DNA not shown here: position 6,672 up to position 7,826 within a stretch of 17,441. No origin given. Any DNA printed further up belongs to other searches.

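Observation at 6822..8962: Tandem paralogous LOG/SLOG-fold proteins followed by an RHH regulator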

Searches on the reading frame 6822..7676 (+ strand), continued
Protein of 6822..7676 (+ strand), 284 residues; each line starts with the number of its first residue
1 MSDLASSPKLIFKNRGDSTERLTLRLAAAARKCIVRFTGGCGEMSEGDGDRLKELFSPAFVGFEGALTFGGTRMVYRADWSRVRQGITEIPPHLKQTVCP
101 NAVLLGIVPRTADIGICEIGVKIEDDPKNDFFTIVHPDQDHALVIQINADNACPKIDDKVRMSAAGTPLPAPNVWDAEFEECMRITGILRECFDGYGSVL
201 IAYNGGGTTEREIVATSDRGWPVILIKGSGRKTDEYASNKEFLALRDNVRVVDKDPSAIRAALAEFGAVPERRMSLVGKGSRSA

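Call 99: fold_search(model_id=the predicted structure, library=pdb)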
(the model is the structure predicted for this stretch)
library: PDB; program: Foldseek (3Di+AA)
matches with E <= 10: 882; with E <= 0.001: 124
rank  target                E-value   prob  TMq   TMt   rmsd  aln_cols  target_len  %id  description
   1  8sr9_A                6.8e-08  1.00  0.48  0.12  10.6       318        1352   14  Cryo-EM structure of TRPM2 chanzyme in the presence of Magnesium (released 2024-05-08)
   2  8src_A                1.1e-07  1.00  0.52  0.12  11.7       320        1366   13  Cryo-EM structure of TRPM2 chanzyme in the presence of Calcium and ADP-ribose (released 2024-05-08)
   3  8sr8_A                1.6e-07  1.00  0.51  0.12   6.8       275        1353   14  Cryo-EM structure of TRPM2 chanzyme in the presence of EDTA (apo state) (released 2024-05-08)
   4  8sr7_A                2.6e-07  1.00  0.54  0.13   8.0       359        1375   13  Cryo-EM structure of TRPM2 chanzyme in the presence of Magnesium, Adenosine monophosphate, and Ribose-5-phosphate (released 2024-05-08)
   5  8sra_A                2.7e-07  1.00  0.48  0.12   7.9       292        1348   14  Cryo-EM structure of TRPM2 chanzyme in the presence of Calcium (released 2024-05-08)
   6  8srg_A                3.3e-07  1.00  0.49  0.11   7.1       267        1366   15  Cryo-EM structure of TRPM2 chanzyme in the presence of Magnesium, Adenosine monophosphate, and Ribose-5-phosphate (released 2024-05-15)
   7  8bdc_A                4.7e-07  1.00  0.48  0.16  10.4       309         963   16  Human apo TRPM8 in a closed state (composite map) (released 2023-11-01)
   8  6d73_B                5.3e-07  1.00  0.53  0.14   8.9       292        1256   14  Cryo-EM structure of the zebrafish TRPM2 channel in the presence of Ca2+ (released 2019-05-15)
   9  7mbt_A                8.2e-07  1.00  0.57  0.19   5.4       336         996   12  Cryo-EM structure of zebrafish TRPM5 E337A mutant in the presence of 5 mM calcium (low calcium occupancy in the transm (released 2021-07-07)
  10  7aov_A                8.2e-07  1.00  0.53  0.41   6.3       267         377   16  Crystal Structure of a TRPM2 Domain (released 2022-03-02)
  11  8sri_A                8.7e-07  1.00  0.56  0.13   7.1       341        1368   14  Cryo-EM structure of TRPM2 chanzyme (E1114A) in the presence of Magnesium and ADP-ribose, closed state (released 2024-05-15)
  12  6pkx_B                1.3e-06  1.00  0.57  0.15   8.8       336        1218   12  Cryo-EM structure of the zebrafish TRPM2 channel in the presence of ADPR and Ca2+ (released 2019-08-28)
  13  8sre_A                1.5e-06  1.00  0.54  0.13   8.1       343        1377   14  Cryo-EM structure of TRPM2 chanzyme in the presence of Magnesium and ADP-ribose, closed state (released 2024-05-15)
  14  8srj_A                1.6e-06  1.00  0.50  0.15  10.2       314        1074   14  Cryo-EM structure of TRPM2 chanzyme (without NUDT9-H domain) in the presence of EDTA, apo state (released 2024-05-15)
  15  9mt8_A                1.7e-06  1.00  0.45  0.18   6.7       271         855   13  Cryo-EM structure of the human TRPM4 channel in a calcium bound putative desensitized state (released 2025-10-29)
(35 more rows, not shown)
